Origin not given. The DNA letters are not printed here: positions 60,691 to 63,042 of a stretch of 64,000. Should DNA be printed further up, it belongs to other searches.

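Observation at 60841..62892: Membrane-anchored metzincin-like protease with cytoplasmic C-terminal zinc ribbon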

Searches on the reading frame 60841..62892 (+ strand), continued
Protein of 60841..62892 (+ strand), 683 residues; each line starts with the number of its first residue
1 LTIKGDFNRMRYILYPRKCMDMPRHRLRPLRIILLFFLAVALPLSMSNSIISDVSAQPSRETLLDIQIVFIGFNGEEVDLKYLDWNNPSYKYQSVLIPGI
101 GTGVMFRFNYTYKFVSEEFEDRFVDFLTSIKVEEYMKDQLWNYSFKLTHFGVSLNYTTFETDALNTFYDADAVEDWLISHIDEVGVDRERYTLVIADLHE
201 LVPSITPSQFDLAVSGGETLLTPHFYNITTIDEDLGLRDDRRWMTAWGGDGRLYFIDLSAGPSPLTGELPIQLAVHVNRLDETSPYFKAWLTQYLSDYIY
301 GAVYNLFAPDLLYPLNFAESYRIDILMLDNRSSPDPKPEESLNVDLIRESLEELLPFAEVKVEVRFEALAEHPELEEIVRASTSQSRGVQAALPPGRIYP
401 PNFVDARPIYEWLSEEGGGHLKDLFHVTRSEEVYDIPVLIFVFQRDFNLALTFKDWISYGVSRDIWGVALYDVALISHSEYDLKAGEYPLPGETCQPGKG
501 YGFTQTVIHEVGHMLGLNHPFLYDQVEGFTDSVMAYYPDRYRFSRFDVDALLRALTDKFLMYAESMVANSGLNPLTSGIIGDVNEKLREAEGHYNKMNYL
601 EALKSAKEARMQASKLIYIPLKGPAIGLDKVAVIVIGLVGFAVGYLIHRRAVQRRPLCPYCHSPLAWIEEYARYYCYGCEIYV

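Call 40: search_protein_representatives(alignment_id=A1)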
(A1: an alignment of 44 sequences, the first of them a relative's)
Query: 44 sequences, 663 profile positions. Proteins with E-value up to 0.001 (for the whole library): 864; up to 1e-10: 420; up to 1e-30: 107. The best 150 are listed.
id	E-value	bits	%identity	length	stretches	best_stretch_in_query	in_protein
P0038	1.7e-281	951.7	-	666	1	1-662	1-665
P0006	5.9e-268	907.0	-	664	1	15-663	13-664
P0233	1.5e-248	842.8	-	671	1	13-662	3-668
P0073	5.9e-237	804.5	-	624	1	11-627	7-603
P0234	4.9e-184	629.7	-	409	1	134-533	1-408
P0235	1.6e-179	614.7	-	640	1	9-661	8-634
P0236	8.6e-171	585.9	-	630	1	11-630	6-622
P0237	4.1e-170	583.6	-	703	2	11-594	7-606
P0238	1.9e-166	571.5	-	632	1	10-626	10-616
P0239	9.9e-161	552.6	-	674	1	9-660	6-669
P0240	4.8e-158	543.8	-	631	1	12-629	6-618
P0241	7.1e-155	533.3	-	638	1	34-629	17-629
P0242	1.5e-153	528.9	-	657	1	13-628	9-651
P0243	3.1e-153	527.9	-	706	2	21-590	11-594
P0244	3.5e-148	511.2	-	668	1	11-623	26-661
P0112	1.4e-144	499.3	-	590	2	9-551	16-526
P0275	5.2e-61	223.1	-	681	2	38-578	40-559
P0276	2.7e-59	217.4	-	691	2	12-583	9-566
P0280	5.6e-57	209.8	-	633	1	10-627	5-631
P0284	2.8e-52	194.3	-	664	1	95-620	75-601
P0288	1.3e-47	178.8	-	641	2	45-579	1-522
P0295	7.2e-44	166.5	-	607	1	11-621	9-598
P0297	2.5e-43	164.7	-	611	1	39-627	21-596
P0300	2.6e-41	158.1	-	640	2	8-360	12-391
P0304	9.7e-40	152.8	-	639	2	38-416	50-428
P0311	2.2e-37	145.0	-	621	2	8-369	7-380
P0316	9.6e-36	139.6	-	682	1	92-582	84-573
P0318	1.0e-34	136.2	-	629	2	5-416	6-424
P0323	5.4e-34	133.8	-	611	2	4-351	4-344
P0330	1.3e-32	129.3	-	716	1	32-592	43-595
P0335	4.8e-31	124.1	-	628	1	10-627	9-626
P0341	6.3e-30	120.4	-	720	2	8-379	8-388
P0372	1.4e-25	106.1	-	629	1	16-625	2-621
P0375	2.5e-25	105.2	-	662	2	9-369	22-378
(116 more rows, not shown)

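Call 53: list_cluster_members(proteins=[P0275, P0276, P0284, P0235, P0372, P0280, P0300, P0323, P0330, P0341])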
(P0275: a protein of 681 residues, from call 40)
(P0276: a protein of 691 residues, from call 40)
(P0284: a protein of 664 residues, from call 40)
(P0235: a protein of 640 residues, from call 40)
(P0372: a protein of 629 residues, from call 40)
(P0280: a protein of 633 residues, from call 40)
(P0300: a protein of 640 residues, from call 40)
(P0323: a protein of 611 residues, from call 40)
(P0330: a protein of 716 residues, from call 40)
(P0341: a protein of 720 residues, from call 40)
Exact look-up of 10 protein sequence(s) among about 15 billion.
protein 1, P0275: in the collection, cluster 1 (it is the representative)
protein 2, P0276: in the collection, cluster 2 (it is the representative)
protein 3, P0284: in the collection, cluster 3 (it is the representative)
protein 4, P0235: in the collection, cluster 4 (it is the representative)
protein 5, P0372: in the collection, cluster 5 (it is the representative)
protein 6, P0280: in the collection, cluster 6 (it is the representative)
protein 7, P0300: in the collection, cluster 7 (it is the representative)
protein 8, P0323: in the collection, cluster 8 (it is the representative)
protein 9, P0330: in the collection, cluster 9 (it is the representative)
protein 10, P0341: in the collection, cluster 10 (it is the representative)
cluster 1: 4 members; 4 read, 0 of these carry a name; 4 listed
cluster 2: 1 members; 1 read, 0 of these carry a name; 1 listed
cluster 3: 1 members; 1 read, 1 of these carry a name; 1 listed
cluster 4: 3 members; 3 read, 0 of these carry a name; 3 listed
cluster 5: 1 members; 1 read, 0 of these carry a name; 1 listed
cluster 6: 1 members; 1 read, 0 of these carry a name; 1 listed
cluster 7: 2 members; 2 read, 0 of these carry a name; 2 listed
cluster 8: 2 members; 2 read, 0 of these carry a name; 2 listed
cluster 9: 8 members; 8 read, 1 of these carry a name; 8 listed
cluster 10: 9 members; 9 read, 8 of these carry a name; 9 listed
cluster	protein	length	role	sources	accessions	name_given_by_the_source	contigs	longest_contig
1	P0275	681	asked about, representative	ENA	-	-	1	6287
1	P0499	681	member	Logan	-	-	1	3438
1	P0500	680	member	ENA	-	-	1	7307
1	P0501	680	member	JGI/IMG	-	-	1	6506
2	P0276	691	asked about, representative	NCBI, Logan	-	-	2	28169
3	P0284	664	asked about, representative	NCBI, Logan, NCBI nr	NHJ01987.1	MAG: hypothetical protein EAX86_07560 [Candidatus Heimdallarchaeota archaeon] | hypothetical protein [Candidatus Heimdallarchaeota archaeon]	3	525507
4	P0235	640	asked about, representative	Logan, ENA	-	-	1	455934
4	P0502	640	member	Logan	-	-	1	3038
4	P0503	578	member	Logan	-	-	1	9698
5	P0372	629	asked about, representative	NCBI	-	-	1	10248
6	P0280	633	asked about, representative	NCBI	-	-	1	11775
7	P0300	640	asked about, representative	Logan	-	-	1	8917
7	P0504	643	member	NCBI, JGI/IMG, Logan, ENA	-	-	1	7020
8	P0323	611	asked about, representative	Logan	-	-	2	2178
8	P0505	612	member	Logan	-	-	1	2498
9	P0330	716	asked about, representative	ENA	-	-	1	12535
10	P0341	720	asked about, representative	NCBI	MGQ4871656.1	MAG: hypothetical protein ACP6IT_07450 [Candidatus Thorarchaeota archaeon]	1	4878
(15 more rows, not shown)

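Call 66: search_protein_families(library=pfam, alignment_id=A3, max_evalue=10)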
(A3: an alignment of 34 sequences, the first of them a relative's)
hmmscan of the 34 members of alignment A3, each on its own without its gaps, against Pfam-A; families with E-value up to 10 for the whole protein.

A. member 1, P0284 (664 aa): 3 families
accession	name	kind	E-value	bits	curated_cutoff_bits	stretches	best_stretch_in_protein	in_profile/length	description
PF05572.19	Peptidase_M43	-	0.044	14.2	23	1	453-474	71-93/152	Pregnancy-associated plasma protein-A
PF06936.16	Selenoprotein_S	-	0.14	12.4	29.8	1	590-661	41-116/192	Selenoprotein S (SelS)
PF07155.17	ECF-ribofla_trS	-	0.16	12.4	26.7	1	447-492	35-80/172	ECF-type riboflavin transporter, S component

B. families by the number of members that match (of 34 scanned): 63 families (the first 25 are shown)
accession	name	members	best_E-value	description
PF00413.30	Peptidase_M10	17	0.00025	Matrixin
PF13582.12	Reprolysin_3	17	0.00067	Metallo-peptidase family M12B Reprolysin-like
PF13688.12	Reprolysin_5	17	0.0037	Metallo-peptidase family M12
PF25483.1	DUF7906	11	0.00022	Domain of unknown function (DUF7906)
PF13583.11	Reprolysin_4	11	0.0014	Metallo-peptidase family M12B Reprolysin-like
PF10462.15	Peptidase_M66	11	0.0055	Peptidase M66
PF16313.11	DUF4953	10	0.00049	Met-zincin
PF05572.19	Peptidase_M43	5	0.00039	Pregnancy-associated plasma protein-A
PF01400.30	Astacin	5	0.054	Astacin (Peptidase family M12A)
PF12044.14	Metallopep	5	0.059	Putative peptidase family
PF07998.17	Peptidase_M54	4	0.00059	Peptidase family M54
PF13248.11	Zn_ribbon_3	3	0.26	zinc-ribbon domain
PF13240.11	Zn_Ribbon_1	2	1.6e-07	zinc-ribbon domain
PF12773.13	DZR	2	0.0012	Double zinc ribbon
PF09297.16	Zn_ribbon_NUD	2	0.002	NADH pyrophosphatase zinc ribbon domain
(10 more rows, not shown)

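Call 67: search_protein_families(library=pfam, proteins=[P0295, P0297, P0300, P0304, P0311, P0316, P0318, P0330, P0335, P0375], max_evalue=0.1)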
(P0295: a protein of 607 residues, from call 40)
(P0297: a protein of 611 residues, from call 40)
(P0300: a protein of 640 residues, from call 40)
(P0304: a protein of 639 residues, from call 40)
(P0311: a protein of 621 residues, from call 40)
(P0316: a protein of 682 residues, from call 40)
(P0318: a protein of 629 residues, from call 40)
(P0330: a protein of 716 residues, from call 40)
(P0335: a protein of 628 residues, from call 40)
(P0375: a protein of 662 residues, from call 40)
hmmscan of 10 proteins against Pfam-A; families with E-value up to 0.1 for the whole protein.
P0295 (607 aa): 4 families
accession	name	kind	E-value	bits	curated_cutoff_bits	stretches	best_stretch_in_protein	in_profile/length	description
PF25483.1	DUF7906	-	0.0062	16.8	27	1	143-234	83-161/215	Domain of unknown function (DUF7906)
PF00413.30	Peptidase_M10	-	0.012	15.9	24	1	454-494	103-139/159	Matrixin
PF06262.17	Zincin_1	-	0.035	14.5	22.4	1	459-475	73-89/97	Zincin-like metallopeptidase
PF13688.12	Reprolysin_5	-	0.071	13.8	27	0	461-492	143-189/196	Metallo-peptidase family M12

P0297 (611 aa): 5 families
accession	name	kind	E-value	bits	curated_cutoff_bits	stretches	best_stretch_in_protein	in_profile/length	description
PF10462.15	Peptidase_M66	-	0.0077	15.7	20.6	1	449-468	192-212/306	Peptidase M66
PF07998.17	Peptidase_M54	-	0.012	16.1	24.4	1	408-469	104-165/194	Peptidase family M54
PF00413.30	Peptidase_M10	-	0.017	15.4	24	1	447-467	106-126/159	Matrixin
PF13582.12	Reprolysin_3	-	0.023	15.6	22.4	1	450-465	107-122/123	Metallo-peptidase family M12B Reprolysin-like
PF01400.30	Astacin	-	0.075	13.1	22.5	0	451-510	80-139/189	Astacin (Peptidase family M12A)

P0300 (640 aa): 7 families
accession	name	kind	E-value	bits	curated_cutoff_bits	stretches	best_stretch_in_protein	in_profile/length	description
PF00413.30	Peptidase_M10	-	0.00029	21.2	24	1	477-501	103-127/159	Matrixin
PF13582.12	Reprolysin_3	-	0.0015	19.5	22.4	1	440-498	72-122/123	Metallo-peptidase family M12B Reprolysin-like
PF13583.11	Reprolysin_4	-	0.0024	18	22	1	472-523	125-176/203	Metallo-peptidase family M12B Reprolysin-like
PF25483.1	DUF7906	-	0.0031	17.8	27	1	51-247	5-163/215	Domain of unknown function (DUF7906)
PF13688.12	Reprolysin_5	-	0.014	16.1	27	1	484-523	143-188/196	Metallo-peptidase family M12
PF01400.30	Astacin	-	0.054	13.6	22.5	0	484-505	80-101/189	Astacin (Peptidase family M12A)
PF16313.11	DUF4953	-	0.066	12.8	24.2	0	482-498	13-29/316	Met-zincin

P0304 (639 aa): 6 families
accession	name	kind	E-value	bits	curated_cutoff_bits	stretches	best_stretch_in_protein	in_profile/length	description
PF00413.30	Peptidase_M10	-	0.0043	17.4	24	1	471-490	107-126/159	Matrixin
PF10462.15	Peptidase_M66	-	0.0055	16.2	20.6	1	473-519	193-239/306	Peptidase M66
PF13582.12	Reprolysin_3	-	0.01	16.8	22.4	1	445-488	78-122/123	Metallo-peptidase family M12B Reprolysin-like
PF13688.12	Reprolysin_5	-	0.017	15.8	27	1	428-491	97-160/196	Metallo-peptidase family M12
PF12044.14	Metallopep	-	0.059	12.4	27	0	476-493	318-335/427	Putative peptidase family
PF16313.11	DUF4953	-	0.087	12.4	24.2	0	472-489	13-30/316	Met-zincin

P0311 (621 aa): 3 families
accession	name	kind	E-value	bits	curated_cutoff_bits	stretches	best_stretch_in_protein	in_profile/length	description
PF13582.12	Reprolysin_3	-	0.0032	18.4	22.4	1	383-476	44-122/123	Metallo-peptidase family M12B Reprolysin-like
PF00413.30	Peptidase_M10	-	0.032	14.6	24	1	460-479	108-127/159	Matrixin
PF10462.15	Peptidase_M66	-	0.044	13.2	20.6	1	460-482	192-214/306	Peptidase M66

P0316 (682 aa): 5 families
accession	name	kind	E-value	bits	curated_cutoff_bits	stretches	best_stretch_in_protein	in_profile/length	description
PF00413.30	Peptidase_M10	-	0.00083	19.7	24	1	441-480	102-126/159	Matrixin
PF13582.12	Reprolysin_3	-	0.0052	17.7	22.4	1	431-478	75-122/123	Metallo-peptidase family M12B Reprolysin-like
PF10462.15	Peptidase_M66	-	0.02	14.3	20.6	1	464-488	194-221/306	Peptidase M66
PF16313.11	DUF4953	-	0.081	12.5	24.2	0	463-478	14-29/316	Met-zincin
PF13583.11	Reprolysin_4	-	0.096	12.8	22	0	461-481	135-154/203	Metallo-peptidase family M12B Reprolysin-like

P0318 (629 aa): 3 families
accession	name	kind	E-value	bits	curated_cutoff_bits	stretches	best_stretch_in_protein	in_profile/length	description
PF25483.1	DUF7906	-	0.0015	18.8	27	1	132-236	75-162/215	Domain of unknown function (DUF7906)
PF00413.30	Peptidase_M10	-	0.021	15.1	24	1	460-483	106-129/159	Matrixin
PF16313.11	DUF4953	-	0.037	13.7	24.2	1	462-478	13-29/316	Met-zincin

P0330 (716 aa): 5 families
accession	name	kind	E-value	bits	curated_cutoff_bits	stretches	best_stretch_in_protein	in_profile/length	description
PF05572.19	Peptidase_M43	-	0.0045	17.4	23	1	472-501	69-100/152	Pregnancy-associated plasma protein-A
PF00413.30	Peptidase_M10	-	0.0065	16.8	24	1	468-489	105-126/159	Matrixin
PF10462.15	Peptidase_M66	-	0.0065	15.9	20.6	1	473-500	194-222/306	Peptidase M66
PF13688.12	Reprolysin_5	-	0.0072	17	27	1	473-492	143-162/196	Metallo-peptidase family M12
PF13582.12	Reprolysin_3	-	0.0085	17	22.4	1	471-488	107-123/123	Metallo-peptidase family M12B Reprolysin-like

P0335 (628 aa): 8 families
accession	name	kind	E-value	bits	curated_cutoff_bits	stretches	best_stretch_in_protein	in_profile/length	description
PF00413.30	Peptidase_M10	-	0.00025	21.4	24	1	461-486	104-129/159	Matrixin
PF05572.19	Peptidase_M43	-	0.00039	20.8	23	1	465-500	68-103/152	Pregnancy-associated plasma protein-A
PF07998.17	Peptidase_M54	-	0.00059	20.3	24.4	1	332-484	10-164/194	Peptidase family M54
PF13688.12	Reprolysin_5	-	0.0037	18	27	1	465-487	141-163/196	Metallo-peptidase family M12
PF16313.11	DUF4953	-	0.01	15.5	24.2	1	457-483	5-31/316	Met-zincin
PF10462.15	Peptidase_M66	-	0.029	13.8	20.6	1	465-490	192-220/306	Peptidase M66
PF13582.12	Reprolysin_3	-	0.039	14.9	22.4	1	465-482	106-123/123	Metallo-peptidase family M12B Reprolysin-like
PF13583.11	Reprolysin_4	-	0.095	12.8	22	0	467-486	137-156/203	Metallo-peptidase family M12B Reprolysin-like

P0375 (662 aa): 5 families
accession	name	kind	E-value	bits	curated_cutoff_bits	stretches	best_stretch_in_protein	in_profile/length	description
PF13525.12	YfiO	-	0.001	19.3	25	1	156-193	59-96/203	Outer membrane lipoprotein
PF16313.11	DUF4953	-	0.026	14.2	24.2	1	472-517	14-65/316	Met-zincin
PF13512.12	TPR_18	-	0.03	14.9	21.9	1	156-217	64-125/145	Tetratricopeptide repeat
PF00413.30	Peptidase_M10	-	0.068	13.5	24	0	471-491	108-128/159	Matrixin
PF13688.12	Reprolysin_5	-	0.086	13.5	27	0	473-491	143-161/196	Metallo-peptidase family M12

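Call 74: predict_structure(alignment_id=A3)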
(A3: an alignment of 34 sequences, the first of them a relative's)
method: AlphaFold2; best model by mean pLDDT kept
length: 664 residues; sequences in the alignment: 34
mean_pLDDT: 83.1   pTM: 0.79
mean pLDDT of the five models: 83.1, 80.5, 80.4, 79.6, 79.3
residues with pLDDT >= 90: 338; 70-90: 197; 50-70: 82; < 50: 47
segments of 3 or more residues with pLDDT < 50: 1-3, 26-28, 81-84, 349-352, 405-417, 585-587, 605-618
pLDDT, mean of each block of 10 residues (from residue 1): 60 82 55 80 94 91 64 73 63 94 97 93 87 96 97 96 92 90 96 92 95 82 89 94 92 93 80 72 95 95 97 93 96 93 71 69 87 60 75 91 51 48 82 89 91 95 89 92 92 95 91 89 72 93 96 96 90 71 50 65 51 44 77 87 92 92 74
secondary structure, 60 per line:
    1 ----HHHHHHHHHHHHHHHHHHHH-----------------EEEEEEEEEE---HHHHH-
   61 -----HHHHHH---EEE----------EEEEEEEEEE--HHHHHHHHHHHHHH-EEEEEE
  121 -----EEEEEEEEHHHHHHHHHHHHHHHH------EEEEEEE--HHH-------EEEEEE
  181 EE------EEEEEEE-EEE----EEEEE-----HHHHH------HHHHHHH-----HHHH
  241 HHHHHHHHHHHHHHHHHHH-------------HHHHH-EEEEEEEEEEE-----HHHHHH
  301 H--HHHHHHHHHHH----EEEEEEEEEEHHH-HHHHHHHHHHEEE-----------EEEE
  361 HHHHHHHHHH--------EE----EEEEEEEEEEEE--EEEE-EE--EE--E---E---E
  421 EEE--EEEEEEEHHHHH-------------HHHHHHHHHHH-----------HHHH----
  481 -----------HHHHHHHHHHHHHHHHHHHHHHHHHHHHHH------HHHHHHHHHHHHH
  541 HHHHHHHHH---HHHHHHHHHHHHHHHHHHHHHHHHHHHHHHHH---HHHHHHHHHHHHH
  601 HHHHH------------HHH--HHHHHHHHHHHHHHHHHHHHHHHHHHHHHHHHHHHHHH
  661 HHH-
elements in order (helices of 4 or more, strands of 3 or more residues): H5-24 E42-51 H55-59 H66-71 E75-77 E88-97 H100-113 E115-120 E126-133 H134-149 E156-162 E175-182 E189-195 E197-199 E204-208 H214-218 H225-231 H237-259 H273-277 E279-289 H295-301 H304-314 E319-328 H333-342 E343-345 E357-360 H361-370 E385-396 E399-402 E420-423 E426-432 H433-437 H451-461 H473-476 H492-521 H528-549 H553-584 H588-605 H623-663
